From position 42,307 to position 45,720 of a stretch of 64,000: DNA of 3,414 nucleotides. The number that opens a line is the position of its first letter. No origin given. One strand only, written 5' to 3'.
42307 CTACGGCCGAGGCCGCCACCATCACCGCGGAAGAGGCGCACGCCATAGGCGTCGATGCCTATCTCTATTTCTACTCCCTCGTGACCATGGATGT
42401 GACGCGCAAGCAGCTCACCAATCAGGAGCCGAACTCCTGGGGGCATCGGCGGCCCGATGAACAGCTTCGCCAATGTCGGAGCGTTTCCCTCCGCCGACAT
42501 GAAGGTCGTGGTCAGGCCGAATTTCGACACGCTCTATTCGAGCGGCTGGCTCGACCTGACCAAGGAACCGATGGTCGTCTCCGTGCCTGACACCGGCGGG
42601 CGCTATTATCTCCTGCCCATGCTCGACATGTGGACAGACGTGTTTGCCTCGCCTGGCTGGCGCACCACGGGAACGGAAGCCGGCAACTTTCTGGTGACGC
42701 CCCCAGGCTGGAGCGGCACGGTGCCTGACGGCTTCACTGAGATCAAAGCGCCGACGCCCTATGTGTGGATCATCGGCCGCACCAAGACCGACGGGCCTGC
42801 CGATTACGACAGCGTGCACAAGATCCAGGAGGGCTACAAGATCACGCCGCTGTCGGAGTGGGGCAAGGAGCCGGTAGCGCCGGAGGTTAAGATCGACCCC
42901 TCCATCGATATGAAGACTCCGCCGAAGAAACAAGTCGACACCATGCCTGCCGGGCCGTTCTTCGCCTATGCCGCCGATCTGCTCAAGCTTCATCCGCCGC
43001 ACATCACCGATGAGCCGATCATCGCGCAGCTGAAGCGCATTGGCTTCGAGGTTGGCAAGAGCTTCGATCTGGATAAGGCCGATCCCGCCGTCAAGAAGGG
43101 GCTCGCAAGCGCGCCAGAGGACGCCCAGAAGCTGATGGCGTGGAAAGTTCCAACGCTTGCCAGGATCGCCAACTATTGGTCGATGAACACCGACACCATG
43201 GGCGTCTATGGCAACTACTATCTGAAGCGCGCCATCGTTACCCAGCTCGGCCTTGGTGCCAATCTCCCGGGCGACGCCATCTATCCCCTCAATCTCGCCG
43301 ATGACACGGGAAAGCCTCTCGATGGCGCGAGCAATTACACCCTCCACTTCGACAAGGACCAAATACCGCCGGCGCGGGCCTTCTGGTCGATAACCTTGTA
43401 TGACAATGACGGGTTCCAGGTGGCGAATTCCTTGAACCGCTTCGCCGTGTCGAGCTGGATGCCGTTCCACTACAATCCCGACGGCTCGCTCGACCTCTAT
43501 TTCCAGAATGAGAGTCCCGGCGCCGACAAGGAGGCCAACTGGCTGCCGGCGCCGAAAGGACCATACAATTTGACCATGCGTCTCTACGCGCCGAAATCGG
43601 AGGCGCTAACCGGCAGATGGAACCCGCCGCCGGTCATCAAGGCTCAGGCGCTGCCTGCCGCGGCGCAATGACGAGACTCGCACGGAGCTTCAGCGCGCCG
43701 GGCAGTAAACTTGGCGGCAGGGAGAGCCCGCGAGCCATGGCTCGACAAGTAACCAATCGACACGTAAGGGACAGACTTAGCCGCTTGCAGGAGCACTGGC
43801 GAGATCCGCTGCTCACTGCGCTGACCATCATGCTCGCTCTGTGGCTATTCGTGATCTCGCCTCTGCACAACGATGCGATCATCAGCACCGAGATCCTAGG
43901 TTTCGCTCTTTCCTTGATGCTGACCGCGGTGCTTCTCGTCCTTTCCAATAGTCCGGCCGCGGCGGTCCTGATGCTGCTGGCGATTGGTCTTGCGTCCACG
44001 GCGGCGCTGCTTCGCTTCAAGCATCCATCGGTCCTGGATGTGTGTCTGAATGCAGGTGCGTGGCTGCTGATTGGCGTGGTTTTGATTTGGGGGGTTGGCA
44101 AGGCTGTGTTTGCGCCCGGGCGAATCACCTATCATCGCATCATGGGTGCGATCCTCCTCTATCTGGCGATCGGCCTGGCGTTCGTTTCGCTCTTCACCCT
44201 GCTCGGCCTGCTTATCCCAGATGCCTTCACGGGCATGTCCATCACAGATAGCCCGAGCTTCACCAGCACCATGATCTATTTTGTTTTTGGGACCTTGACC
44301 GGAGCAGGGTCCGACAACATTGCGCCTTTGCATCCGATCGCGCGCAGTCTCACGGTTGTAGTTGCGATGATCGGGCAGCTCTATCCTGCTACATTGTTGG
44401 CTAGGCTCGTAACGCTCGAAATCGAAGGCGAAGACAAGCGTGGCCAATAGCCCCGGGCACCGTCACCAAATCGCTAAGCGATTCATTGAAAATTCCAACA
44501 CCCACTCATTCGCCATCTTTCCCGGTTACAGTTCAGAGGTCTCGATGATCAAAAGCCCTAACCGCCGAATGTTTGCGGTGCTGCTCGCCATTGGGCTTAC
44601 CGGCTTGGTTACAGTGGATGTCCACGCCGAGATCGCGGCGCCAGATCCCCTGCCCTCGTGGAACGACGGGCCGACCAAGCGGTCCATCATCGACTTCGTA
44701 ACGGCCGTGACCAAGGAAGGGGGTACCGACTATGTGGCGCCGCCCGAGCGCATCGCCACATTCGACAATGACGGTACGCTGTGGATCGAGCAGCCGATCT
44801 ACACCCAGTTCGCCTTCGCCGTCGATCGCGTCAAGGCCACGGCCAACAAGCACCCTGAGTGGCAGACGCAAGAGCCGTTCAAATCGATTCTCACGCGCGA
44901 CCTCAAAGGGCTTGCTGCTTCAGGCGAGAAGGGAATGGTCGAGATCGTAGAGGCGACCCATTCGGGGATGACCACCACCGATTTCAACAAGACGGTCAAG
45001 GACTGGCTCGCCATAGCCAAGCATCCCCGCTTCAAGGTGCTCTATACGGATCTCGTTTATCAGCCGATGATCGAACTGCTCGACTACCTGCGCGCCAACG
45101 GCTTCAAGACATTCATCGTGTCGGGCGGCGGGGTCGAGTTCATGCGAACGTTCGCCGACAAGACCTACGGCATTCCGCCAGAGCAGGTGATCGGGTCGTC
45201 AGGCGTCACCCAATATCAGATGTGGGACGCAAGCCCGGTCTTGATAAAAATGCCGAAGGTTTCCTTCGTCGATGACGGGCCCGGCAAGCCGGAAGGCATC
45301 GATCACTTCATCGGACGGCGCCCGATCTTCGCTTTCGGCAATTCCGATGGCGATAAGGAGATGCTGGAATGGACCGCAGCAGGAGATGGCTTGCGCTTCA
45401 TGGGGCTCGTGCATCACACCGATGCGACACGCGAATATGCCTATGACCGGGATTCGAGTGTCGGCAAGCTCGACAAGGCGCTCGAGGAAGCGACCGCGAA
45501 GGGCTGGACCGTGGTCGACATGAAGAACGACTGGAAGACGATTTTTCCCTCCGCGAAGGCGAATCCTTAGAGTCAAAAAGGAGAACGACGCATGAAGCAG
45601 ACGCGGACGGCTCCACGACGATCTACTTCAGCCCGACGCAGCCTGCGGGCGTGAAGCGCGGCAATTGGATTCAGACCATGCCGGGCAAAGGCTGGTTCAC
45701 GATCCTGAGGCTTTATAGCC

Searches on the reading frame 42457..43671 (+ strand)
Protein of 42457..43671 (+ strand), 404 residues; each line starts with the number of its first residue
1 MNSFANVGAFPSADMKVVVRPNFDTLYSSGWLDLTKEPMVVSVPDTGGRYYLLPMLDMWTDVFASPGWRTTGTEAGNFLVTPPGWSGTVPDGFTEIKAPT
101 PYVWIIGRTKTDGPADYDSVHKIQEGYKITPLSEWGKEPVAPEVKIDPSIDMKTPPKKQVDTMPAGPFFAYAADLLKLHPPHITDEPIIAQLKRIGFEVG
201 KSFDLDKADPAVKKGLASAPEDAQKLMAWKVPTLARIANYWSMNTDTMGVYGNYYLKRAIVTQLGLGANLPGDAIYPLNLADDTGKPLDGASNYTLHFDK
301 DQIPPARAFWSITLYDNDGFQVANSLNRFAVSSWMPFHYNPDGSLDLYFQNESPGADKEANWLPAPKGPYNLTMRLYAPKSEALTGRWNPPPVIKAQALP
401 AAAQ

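Call 82: search_protein_families(library=pfam, proteins=[window:42457-43671:+], max_evalue=0.0001)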
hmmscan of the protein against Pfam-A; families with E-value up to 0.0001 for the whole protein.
window:42457-43671:+ (404 aa): 2 families
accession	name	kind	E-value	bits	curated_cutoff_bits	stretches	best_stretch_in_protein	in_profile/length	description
PF06863.17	DUF1254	-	8.6e-53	178.5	22.2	1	1-131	1-133/133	Protein of unknown function (DUF1254)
PF06742.16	DUF1214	-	1.5e-35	122.5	25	1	274-380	2-111/112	Protein of unknown function (DUF1214)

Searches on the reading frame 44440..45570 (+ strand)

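Call 82: search_protein_families(library=pfam, proteins=[window:44440-45570:+], max_evalue=0.0001)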
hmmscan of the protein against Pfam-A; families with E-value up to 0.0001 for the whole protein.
window:44440-45570:+ (376 aa): 2 families
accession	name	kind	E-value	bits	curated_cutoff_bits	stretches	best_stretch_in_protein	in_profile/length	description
PF12710.13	HAD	-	2.9e-10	41.3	27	1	106-310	1-189/189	haloacid dehalogenase-like hydrolase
PF00702.32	Hydrolase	-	7.6e-08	33.4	26.4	1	105-244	3-136/191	haloacid dehalogenase-like hydrolase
